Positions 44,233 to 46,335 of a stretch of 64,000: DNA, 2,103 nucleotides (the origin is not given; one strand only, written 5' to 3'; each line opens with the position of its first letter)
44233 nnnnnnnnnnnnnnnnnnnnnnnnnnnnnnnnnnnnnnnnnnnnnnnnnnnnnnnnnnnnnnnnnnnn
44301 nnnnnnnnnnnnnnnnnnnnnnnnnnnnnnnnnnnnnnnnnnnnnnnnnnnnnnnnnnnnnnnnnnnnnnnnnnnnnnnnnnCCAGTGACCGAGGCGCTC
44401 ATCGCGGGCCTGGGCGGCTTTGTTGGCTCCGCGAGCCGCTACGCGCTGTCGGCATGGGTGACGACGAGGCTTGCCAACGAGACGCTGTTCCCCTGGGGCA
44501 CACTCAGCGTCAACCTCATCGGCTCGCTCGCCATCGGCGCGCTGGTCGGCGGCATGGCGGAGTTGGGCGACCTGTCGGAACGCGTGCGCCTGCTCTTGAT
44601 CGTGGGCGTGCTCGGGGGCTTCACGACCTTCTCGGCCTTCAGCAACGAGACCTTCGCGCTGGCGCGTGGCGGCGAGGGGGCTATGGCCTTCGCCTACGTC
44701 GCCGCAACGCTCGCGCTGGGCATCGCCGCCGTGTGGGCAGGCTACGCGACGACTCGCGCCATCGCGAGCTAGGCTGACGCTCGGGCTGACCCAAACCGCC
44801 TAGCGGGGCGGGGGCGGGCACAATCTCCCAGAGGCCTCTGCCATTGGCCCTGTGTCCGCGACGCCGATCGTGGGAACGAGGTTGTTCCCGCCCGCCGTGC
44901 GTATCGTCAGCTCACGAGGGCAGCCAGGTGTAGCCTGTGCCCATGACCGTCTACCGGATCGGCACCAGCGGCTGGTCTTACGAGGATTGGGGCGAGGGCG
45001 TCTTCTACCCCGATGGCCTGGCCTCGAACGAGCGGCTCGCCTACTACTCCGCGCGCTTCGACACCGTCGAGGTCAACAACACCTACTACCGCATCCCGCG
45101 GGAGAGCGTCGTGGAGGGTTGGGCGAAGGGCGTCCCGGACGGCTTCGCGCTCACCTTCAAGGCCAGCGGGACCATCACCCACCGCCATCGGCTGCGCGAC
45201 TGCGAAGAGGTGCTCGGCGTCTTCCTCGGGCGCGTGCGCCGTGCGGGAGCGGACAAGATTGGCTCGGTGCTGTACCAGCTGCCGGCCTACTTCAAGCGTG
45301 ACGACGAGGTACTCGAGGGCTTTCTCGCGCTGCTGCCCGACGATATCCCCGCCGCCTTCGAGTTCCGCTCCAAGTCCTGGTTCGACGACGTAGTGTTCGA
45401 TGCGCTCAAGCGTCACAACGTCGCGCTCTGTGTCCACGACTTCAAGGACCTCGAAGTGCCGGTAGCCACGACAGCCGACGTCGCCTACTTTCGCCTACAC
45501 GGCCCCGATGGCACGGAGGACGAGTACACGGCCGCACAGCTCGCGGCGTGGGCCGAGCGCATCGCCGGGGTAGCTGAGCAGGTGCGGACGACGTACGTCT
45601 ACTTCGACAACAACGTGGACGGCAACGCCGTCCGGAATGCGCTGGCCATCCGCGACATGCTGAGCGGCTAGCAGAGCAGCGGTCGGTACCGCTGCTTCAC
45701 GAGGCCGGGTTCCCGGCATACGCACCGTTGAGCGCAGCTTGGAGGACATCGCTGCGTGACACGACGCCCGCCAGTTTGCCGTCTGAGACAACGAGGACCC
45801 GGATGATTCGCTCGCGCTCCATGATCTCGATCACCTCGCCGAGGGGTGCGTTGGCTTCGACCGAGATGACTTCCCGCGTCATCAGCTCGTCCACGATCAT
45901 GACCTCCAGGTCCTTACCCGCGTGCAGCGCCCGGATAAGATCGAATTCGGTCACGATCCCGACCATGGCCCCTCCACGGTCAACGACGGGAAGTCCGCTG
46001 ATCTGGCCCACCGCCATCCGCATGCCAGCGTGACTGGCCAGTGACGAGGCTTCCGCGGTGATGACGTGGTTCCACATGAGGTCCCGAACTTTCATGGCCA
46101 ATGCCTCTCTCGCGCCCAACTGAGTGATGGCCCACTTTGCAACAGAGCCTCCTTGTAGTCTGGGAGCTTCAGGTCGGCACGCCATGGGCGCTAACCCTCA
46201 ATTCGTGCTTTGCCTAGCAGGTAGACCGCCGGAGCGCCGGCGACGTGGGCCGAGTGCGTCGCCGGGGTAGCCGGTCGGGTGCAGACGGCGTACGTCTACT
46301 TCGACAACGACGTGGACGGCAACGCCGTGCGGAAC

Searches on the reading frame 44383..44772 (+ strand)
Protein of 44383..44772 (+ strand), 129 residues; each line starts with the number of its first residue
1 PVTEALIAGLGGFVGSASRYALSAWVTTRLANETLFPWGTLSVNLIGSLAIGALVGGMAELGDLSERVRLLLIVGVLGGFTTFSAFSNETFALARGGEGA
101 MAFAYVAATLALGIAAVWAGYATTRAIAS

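Call 3: search_protein_families(library=pfam, proteins=[window:44383-44772:+], max_evalue=0.01)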
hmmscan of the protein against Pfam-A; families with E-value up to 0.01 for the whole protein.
window:44383-44772:+ (129 aa): 1 family
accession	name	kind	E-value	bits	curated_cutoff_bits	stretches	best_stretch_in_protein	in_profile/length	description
PF02537.21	CRCB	-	1.9e-27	96.1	32.9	1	7-121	2-103/103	CrcB-like protein, Camphor Resistance (CrcB)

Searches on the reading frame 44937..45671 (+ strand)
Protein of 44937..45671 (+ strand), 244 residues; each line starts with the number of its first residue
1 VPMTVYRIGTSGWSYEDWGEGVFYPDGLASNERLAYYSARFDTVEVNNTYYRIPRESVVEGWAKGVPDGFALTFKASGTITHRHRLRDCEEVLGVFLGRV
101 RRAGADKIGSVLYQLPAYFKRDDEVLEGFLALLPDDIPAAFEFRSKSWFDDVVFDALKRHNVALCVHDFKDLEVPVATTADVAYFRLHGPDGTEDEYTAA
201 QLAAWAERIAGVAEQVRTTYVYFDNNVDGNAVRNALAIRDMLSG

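Call 58: search_protein_families(library=pfam, proteins=[window:44937-45671:+], max_evalue=0.00001)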
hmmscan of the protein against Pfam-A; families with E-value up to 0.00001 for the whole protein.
window:44937-45671:+ (244 aa): 1 family
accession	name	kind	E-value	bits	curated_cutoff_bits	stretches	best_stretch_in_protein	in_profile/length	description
PF01904.24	DUF72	-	2.8e-66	224.1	25.3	1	24-240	1-216/217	Protein of unknown function DUF72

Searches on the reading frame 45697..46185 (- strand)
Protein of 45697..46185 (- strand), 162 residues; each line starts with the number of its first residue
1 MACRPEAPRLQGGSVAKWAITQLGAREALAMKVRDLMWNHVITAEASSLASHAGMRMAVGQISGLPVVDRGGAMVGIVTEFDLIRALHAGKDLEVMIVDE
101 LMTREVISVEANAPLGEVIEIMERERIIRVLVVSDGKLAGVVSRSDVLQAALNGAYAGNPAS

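Call 58: search_protein_families(library=pfam, proteins=[window:45697-46185:-], max_evalue=0.00001)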
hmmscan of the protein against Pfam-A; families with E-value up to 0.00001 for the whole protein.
window:45697-46185:- (162 aa): 1 family
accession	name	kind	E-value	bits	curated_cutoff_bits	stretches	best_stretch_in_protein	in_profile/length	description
PF00571.33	CBS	-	4.7e-27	94.5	24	2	98-151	1-55/57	CBS domain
